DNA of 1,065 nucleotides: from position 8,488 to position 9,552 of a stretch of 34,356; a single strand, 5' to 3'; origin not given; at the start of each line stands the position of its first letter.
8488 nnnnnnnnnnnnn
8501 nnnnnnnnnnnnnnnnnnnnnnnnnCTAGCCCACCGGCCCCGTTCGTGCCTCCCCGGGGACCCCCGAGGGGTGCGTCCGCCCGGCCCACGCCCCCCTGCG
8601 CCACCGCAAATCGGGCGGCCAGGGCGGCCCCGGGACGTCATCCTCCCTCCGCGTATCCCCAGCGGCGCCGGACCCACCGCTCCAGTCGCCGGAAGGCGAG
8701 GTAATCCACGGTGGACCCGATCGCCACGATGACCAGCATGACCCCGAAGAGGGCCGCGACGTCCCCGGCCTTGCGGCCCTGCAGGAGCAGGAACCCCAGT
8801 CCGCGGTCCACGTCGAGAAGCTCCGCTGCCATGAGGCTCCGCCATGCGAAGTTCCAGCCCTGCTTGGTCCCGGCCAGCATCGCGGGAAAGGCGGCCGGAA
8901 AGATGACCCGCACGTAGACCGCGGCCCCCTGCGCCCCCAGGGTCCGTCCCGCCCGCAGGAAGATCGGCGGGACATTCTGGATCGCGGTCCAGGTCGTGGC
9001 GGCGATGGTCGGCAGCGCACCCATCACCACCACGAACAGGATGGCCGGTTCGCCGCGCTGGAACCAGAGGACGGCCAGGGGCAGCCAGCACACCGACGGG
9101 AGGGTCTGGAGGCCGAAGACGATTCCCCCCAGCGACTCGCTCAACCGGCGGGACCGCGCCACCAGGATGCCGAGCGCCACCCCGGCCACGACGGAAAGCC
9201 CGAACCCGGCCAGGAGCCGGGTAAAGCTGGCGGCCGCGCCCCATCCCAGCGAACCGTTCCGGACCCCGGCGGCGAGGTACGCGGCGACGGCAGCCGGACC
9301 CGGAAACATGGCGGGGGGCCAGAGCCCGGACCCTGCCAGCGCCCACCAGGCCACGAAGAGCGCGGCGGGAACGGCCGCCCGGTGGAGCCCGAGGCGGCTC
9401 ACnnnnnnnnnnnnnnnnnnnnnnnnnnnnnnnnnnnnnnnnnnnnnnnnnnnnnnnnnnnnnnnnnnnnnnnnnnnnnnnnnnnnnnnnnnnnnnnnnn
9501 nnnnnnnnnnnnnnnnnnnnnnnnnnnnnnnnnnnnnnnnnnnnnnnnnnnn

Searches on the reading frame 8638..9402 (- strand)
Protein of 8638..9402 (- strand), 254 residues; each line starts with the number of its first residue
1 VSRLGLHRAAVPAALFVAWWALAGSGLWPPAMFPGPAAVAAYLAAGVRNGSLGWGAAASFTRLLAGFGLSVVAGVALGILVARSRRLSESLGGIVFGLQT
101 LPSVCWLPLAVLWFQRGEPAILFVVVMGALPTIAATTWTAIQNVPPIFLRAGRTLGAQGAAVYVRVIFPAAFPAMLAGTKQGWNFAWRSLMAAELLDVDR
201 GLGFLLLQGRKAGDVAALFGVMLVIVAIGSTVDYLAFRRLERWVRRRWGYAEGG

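Call 5: search_protein_families(library=pfam, proteins=[window:8638-9402:-], max_evalue=0.01)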
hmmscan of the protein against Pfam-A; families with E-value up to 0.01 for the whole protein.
window:8638-9402:- (254 aa): 1 family
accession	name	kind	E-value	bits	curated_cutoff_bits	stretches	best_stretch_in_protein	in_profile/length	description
PF00528.27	BPD_transp_1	-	8.9e-22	78.1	26.4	1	74-245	1-183/184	Binding-protein-dependent transport system inner membrane component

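Call 12: search_protein_families(library=ncbifam, proteins=[window:8638-9402:-], max_evalue=0.001)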
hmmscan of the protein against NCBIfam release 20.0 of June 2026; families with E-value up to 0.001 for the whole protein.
window:8638-9402:- (254 aa): 12 families
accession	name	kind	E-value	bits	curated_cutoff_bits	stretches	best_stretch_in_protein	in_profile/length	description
NF040733.1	ABC_perm_U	equivalog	6.9e-31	107.6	295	1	14-236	16-238/251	ABC transporter permease subunit SaoP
TIGR01183.1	ntrB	equivalog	5e-28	98.2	209.05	1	42-233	5-196/202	nitrate ABC transporter permease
NF007545.0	PRK10160.1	equivalog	8e-24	84.5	342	1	12-242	31-265/275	taurine ABC transporter permease TauC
NF008470.0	PRK11365.1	equivalog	1.5e-22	80.3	347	1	16-247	21-253/263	aliphatic sulfonate ABC transporter permease SsuC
NF008196.0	PRK10952.1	equivalog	2.5e-15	56.2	439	1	58-228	148-319/356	glycine betaine/L-proline ABC transporter permease ProW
TIGR03416.1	ABC_choXWV_perm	equivalog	8.1e-15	55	363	1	58-228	90-259/267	choline ABC transporter permease subunit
NF011624.0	PRK15050.1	equivalog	1.1e-05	24.8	247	1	131-179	174-222/297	2-aminoethylphosphonate ABC transporter permease subunit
TIGR03226.1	PhnU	equivalog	4.7e-05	23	283.45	1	121-179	183-240/311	2-aminoethylphosphonate ABC transporter permease subunit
NF007047.0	PRK09500.1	equivalog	8.5e-05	22.3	326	1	111-178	121-188/257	spermidine/putrescine ABC transporter permease PotC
TIGR02141.1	modB_ABC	equivalog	0.0003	20.5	182.6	1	120-182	82-144/208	molybdate ABC transporter permease subunit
TIGR02138.1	phosphate_pstC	equivalog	0.00031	19.9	196.45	1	121-179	156-213/296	phosphate ABC transporter permease subunit PstC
TIGR02139.1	permease_CysT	equivalog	0.00065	19.4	246.1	1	121-180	135-194/265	sulfate ABC transporter permease subunit CysT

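Call 16: find_homologous_proteins(query=window:8638-9402:-, max_evalue=1e-10)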
Query window:8638-9402:- (254 aa): 3417 proteins with E <= 1e-10 among 8000 candidates; the best 120 are listed.
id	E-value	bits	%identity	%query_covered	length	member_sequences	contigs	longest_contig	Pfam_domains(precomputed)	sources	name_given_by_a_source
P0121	4.6e-156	536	100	100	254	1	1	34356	PF00528.28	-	-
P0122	1.4e-133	462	85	99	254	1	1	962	PF00528.28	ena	-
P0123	2.2e-103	363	69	98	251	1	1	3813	PF00528.28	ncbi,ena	-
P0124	7.6e-94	332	68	93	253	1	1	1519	PF00528.28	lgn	-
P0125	2.6e-93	330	65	97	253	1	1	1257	PF00528.28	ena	-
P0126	3.2e-92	327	63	97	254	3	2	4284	PF00528.28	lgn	-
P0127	9.5e-87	309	63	93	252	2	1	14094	PF00528.28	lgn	-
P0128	9.1e-72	260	53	97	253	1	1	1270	PF00528.28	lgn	-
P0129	5.7e-71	257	55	93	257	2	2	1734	PF00528.28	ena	-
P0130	8.4e-71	257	55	93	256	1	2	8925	PF00528.28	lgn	-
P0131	1.1e-70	256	57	93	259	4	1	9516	PF00528.28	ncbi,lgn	-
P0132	1.9e-70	255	54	96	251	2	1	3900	PF00528.28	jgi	jgi:NitT/TauT family transport system permease protein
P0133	2.0e-70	255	54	98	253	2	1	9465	PF00528.28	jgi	-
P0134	2.0e-70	255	55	92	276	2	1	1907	PF00528.28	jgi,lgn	jgi:NitT/TauT family transport system permease protein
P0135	4.0e-70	254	55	93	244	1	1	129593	PF00528.28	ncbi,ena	-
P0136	4.4e-70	254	55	93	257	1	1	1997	PF00528.28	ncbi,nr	ncbi:MAG: ABC transporter permease [Anaerolineales bacterium]|nr:ABC transporter permease [Anaerolin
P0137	5.0e-70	254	53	97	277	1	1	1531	PF00528.28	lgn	-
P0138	5.0e-70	254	54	93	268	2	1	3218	PF00528.28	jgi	jgi:NitT/TauT family transport system permease protein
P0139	5.2e-70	254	52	97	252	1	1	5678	PF00528.28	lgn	-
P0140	7.6e-70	253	56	93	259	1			PF00528.28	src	-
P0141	8.3e-70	253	54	94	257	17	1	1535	PF00528.28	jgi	jgi:NitT/TauT family transport system permease protein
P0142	1.0e-69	253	53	97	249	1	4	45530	PF00528.28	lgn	-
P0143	1.0e-69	253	52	96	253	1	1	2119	PF00528.28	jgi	jgi:NitT/TauT family transport system permease protein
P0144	2.0e-69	252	56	93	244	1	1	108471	PF00528.28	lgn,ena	-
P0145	2.1e-69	252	53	96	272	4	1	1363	PF00528.28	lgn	-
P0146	2.1e-69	252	53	96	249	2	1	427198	PF00528.28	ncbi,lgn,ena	-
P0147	2.1e-69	252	53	92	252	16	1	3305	PF00528.28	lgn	-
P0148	2.3e-69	252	54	93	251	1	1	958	PF00528.28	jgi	jgi:NitT/TauT family transport system permease protein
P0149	2.4e-69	252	50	97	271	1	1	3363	PF00528.28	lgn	-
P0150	2.4e-69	252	56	93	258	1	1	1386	PF00528.28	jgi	-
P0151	2.6e-69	252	54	98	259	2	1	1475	PF00528.28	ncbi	-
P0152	2.9e-69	252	54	94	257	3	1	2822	PF00528.28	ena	-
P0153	3.0e-69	252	52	93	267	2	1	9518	PF00528.28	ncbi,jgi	-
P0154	3.6e-69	251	55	93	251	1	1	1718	PF00528.28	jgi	-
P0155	3.7e-69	251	55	93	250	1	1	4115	PF00528.28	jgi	-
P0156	3.8e-69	251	52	97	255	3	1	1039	PF00528.28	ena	-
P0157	3.8e-69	251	54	93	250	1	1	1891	PF00528.28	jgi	jgi:NitT/TauT family transport system permease protein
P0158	5.0e-69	251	52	97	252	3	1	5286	PF00528.28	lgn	-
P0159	5.0e-69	251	54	93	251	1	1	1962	PF00528.28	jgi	-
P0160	5.3e-69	251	54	93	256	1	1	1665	PF00528.28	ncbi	-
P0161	6.0e-69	251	54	93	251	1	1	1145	PF00528.28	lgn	-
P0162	6.1e-69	251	56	93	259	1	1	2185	PF00528.28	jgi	jgi:NitT/TauT family transport system permease protein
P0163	6.3e-69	250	55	95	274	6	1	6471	PF00528.28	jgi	jgi:NitT/TauT family transport system permease protein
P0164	6.4e-69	250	54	93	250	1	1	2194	PF00528.28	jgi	jgi:NitT/TauT family transport system permease protein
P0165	6.9e-69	250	54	93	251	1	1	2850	PF00528.28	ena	-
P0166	7.6e-69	250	54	97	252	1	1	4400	PF00528.28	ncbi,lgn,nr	ncbi:MAG TPA: ABC transporter permease [Polyangia bacterium]|nr:ABC transporter permease [Polyangia 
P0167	7.7e-69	250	53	96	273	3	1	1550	PF00528.28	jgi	jgi:NitT/TauT family transport system permease protein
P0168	7.7e-69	250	54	93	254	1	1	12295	PF00528.28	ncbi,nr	ncbi:sulfonate transport system permease protein [Anaerolineae bacterium]|nr:sulfonate transport sys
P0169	8.4e-69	250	54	93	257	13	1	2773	PF00528.28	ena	-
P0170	8.7e-69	250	53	96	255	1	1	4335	PF00528.28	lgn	-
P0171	9.0e-69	250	52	96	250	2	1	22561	PF00528.28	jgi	jgi:NitT/TauT family transport system permease protein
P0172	9.0e-69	250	54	93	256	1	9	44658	PF00528.28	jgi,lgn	-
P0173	9.1e-69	250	50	98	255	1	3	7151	PF00528.28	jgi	jgi:NitT/TauT family transport system permease protein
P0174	9.6e-69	250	56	93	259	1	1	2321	PF00528.28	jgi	jgi:NitT/TauT family transport system permease protein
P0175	9.7e-69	250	52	96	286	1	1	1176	PF00528.28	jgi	jgi:NitT/TauT family transport system permease protein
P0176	1.1e-68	250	54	89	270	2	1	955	PF00528.28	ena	-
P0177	1.2e-68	249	51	96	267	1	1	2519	PF00528.28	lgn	-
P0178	1.3e-68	249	51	93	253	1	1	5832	PF00528.28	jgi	jgi:NitT/TauT family transport system permease protein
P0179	1.4e-68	249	54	93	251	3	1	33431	PF00528.28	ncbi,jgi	-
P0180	1.5e-68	249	52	97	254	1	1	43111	PF00528.28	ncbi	ncbi:MAG: ABC transporter permease [Candidatus Aquicultorales bacterium]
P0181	1.7e-68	249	51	94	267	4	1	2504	PF00528.28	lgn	-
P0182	1.7e-68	249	54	94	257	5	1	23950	PF00528.28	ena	-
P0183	2.1e-68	249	52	93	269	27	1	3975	PF00528.28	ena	-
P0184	2.3e-68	249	54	94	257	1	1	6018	PF00528.28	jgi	jgi:NitT/TauT family transport system permease protein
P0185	2.7e-68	248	54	89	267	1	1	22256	PF00528.28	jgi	jgi:NitT/TauT family transport system permease protein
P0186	3.6e-68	248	54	89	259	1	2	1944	PF00528.28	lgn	-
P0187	3.8e-68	248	51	95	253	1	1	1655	PF00528.28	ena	-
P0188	3.9e-68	248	54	98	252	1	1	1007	PF00528.28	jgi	jgi:NitT/TauT family transport system permease protein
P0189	4.3e-68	248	49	89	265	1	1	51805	PF00528.28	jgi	jgi:NitT/TauT family transport system permease protein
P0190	5.0e-68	248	53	94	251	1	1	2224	PF00528.28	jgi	-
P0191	5.4e-68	247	52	98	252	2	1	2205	PF00528.28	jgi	jgi:NitT/TauT family transport system permease protein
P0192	5.6e-68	247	52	93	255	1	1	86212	PF00528.28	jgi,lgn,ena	-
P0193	5.7e-68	247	53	91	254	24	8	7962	PF00528.28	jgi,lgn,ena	jgi:NitT/TauT family transport system permease protein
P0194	5.8e-68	247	52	98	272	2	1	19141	PF00528.28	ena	-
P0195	5.9e-68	247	54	93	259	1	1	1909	PF00528.28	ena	-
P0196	6.0e-68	247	55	91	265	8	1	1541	PF00528.28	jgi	-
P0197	6.4e-68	247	54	98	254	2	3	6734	PF00528.28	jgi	jgi:NitT/TauT family transport system permease protein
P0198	6.6e-68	247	51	97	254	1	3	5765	PF00528.28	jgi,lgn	jgi:NitT/TauT family transport system permease protein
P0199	7.4e-68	247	54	97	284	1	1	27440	PF00528.28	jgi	jgi:NitT/TauT family transport system permease protein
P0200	7.5e-68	247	51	98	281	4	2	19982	PF00528.28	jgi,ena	jgi:NitT/TauT family transport system permease protein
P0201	7.7e-68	247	53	96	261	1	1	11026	PF00528.28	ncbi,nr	ncbi:MAG: ABC transporter permease [Chloroflexi bacterium]|nr:ABC transporter permease [Chloroflexot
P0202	7.9e-68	247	52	96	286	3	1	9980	PF00528.28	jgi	jgi:NitT/TauT family transport system permease protein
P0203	9.0e-68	247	52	91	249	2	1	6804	PF00528.28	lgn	-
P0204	9.1e-68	247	55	91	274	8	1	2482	PF00528.28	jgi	jgi:NitT/TauT family transport system permease protein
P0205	9.3e-68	247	54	89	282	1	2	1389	PF00528.28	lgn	-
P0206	9.5e-68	247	50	97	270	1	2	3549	PF00528.28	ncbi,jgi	jgi:NitT/TauT family transport system permease protein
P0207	9.6e-68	247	55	93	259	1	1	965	PF00528.28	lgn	-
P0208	1.0e-67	247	51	94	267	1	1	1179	PF00528.28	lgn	-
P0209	1.0e-67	246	53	91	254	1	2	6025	PF00528.28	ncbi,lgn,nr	ncbi:MAG: ABC transporter permease [Anaerolineales bacterium]|nr:ABC transporter permease [Anaerolin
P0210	1.0e-67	246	52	89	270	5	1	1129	PF00528.28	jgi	jgi:NitT/TauT family transport system permease protein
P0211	1.1e-67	246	53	96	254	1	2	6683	PF00528.28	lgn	-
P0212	1.2e-67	246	53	93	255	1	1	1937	PF00528.28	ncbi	-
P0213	1.4e-67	246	51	98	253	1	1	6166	PF00528.28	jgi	jgi:NitT/TauT family transport system permease protein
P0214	1.4e-67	246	52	98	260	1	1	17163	PF00528.28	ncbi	-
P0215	1.4e-67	246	51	95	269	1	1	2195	PF00528.28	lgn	-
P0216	1.5e-67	246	51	97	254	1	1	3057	PF00528.28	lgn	-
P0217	1.5e-67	246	52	94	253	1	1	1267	PF00528.28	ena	-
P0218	1.5e-67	246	51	94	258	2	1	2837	PF00528.28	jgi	jgi:NitT/TauT family transport system permease protein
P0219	1.6e-67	246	49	96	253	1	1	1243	PF00528.28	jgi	jgi:NitT/TauT family transport system permease protein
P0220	1.6e-67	246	52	96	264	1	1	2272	PF00528.28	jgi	jgi:NitT/TauT family transport system permease protein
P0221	1.7e-67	246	52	96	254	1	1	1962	PF00528.28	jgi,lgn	-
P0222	1.8e-67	246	55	93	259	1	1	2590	PF00528.28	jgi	jgi:NitT/TauT family transport system permease protein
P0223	1.9e-67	246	52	91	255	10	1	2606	PF00528.28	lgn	-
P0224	2.0e-67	246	52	98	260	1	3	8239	PF00528.28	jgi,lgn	jgi:NitT/TauT family transport system permease protein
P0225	2.0e-67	246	52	93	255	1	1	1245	PF00528.28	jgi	jgi:NitT/TauT family transport system permease protein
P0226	2.1e-67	245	53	94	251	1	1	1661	PF00528.28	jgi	-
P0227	2.2e-67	245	53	93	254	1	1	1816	PF00528.28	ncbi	-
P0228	2.2e-67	245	54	88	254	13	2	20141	PF00528.28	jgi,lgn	jgi:NitT/TauT family transport system permease protein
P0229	2.4e-67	245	52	93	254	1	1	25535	PF00528.28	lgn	-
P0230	2.5e-67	245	51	96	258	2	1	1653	PF00528.28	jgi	jgi:NitT/TauT family transport system permease protein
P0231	2.7e-67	245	50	98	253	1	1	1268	PF00528.28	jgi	jgi:NitT/TauT family transport system permease protein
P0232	2.9e-67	245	53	97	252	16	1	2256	PF00528.28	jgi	jgi:NitT/TauT family transport system permease protein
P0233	3.2e-67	245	51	97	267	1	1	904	PF00528.28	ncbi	-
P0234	3.4e-67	245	52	96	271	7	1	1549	PF00528.28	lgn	-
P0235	3.4e-67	245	53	93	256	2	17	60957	PF00528.28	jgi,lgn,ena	jgi:NitT/TauT family transport system permease protein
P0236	3.5e-67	245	54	94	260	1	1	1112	PF00528.28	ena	-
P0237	3.6e-67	245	50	96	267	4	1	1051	PF00528.28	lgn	-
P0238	3.6e-67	245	52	96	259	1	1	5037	PF00528.28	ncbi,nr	ncbi:MAG: ABC transporter permease [Chloroflexi bacterium]|nr:ABC transporter permease [Chloroflexot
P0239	3.7e-67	245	52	91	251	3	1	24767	PF00528.28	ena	-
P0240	4.1e-67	245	53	93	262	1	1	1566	PF00528.28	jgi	jgi:NitT/TauT family transport system permease protein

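Call 18: find_encoding_contigs(protein=P0127, flank=10000, max_places=2)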
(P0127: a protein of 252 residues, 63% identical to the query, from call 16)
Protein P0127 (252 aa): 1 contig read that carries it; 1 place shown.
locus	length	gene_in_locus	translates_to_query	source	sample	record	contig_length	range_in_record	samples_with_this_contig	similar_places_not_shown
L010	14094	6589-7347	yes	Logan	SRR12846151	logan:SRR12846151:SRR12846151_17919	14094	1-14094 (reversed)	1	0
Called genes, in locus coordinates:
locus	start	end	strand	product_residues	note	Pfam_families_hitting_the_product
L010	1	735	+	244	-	?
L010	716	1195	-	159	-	PF00011:HSP20, PF17886:ArsA_HSP20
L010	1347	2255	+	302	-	PF00294:PfkB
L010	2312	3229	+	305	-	PF13489:Methyltransf_23, PF08241:Methyltransf_11, PF08242:Methyltransf_12, PF13649:Methyltransf_25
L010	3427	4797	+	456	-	PF07396:Porin_O_P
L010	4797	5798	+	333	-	PF13379:NMT1_2, PF12974:Phosphonate-bd, PF09084:NMT1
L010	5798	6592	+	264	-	PF00005:ABC_tran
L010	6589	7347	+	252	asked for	PF00528:BPD_transp_1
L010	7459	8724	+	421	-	-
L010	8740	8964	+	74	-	-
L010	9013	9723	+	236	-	-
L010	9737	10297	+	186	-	PF04011:LemA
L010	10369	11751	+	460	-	PF00884:Sulfatase, PF01663:Phosphodiest (faint), PF16347:SGSH_C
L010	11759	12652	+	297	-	PF04536:TPM_phosphatase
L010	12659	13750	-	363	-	PF13860:FlgD_ig (faint)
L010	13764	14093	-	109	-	?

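Call 19: find_encoding_contigs(protein=P0123, flank=10000, max_places=2)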
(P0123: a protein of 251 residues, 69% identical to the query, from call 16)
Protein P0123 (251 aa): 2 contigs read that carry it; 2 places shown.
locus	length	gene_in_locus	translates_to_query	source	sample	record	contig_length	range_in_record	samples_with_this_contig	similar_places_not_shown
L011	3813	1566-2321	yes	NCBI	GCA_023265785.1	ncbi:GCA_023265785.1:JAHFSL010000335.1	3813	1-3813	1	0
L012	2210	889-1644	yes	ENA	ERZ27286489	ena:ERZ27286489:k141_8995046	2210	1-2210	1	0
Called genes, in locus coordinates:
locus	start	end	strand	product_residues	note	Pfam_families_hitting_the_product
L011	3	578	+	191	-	?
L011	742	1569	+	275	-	PF00005:ABC_tran, PF02463:SMC_N (faint), PF13304:AAA_21 (faint)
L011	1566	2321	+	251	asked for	PF00528:BPD_transp_1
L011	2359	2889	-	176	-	PF08534:Redoxin, PF00578:AhpC-TSA, PF00085:Thioredoxin, PF13098:Thioredoxin_2, PF13905:Thioredoxin_8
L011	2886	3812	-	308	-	?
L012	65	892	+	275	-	PF00005:ABC_tran, PF02463:SMC_N (faint), PF13304:AAA_21 (faint)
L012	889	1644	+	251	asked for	PF00528:BPD_transp_1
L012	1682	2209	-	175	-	?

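Call 20: find_encoding_contigs(protein=P0126, flank=10000, max_places=2)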
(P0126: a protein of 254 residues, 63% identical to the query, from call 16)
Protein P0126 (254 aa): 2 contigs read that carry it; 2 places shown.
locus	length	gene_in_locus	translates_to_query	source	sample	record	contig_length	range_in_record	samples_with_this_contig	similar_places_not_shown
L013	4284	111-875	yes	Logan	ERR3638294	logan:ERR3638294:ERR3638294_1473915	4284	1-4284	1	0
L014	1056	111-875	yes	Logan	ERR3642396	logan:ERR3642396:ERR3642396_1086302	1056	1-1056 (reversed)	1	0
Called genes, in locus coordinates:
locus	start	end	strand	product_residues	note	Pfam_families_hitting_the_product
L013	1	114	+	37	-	?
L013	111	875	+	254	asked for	PF00528:BPD_transp_1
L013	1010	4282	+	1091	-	?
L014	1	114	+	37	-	?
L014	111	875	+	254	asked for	PF00528:BPD_transp_1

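Call 38: find_encoding_contigs(protein=P0124, flank=5000, max_places=2)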
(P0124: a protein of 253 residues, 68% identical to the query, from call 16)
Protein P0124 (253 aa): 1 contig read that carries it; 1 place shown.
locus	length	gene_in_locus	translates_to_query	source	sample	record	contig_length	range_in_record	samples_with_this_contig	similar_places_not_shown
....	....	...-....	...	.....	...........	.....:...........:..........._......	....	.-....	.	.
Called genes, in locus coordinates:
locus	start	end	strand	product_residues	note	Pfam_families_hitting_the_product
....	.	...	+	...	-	?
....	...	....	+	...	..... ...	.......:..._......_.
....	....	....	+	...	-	?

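Call 39: find_encoding_contigs(protein=P0125, flank=5000, max_places=2)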
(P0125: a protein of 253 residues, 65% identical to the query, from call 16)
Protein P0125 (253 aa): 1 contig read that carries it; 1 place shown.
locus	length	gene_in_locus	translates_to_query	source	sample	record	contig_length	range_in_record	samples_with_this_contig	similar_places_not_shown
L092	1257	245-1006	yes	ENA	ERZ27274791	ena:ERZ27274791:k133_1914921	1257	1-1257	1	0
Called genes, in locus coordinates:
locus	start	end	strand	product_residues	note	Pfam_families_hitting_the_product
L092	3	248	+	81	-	?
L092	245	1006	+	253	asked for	PF00528:BPD_transp_1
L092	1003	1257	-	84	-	?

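Call 40: find_encoding_contigs(protein=P0122, flank=5000, max_places=2)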
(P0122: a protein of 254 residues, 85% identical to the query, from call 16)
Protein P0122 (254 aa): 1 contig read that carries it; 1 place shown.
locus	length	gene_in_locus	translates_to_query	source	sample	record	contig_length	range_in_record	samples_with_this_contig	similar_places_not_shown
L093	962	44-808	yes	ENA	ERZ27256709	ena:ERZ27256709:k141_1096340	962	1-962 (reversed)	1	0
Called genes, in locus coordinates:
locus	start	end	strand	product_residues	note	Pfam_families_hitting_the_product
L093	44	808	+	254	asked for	PF00528:BPD_transp_1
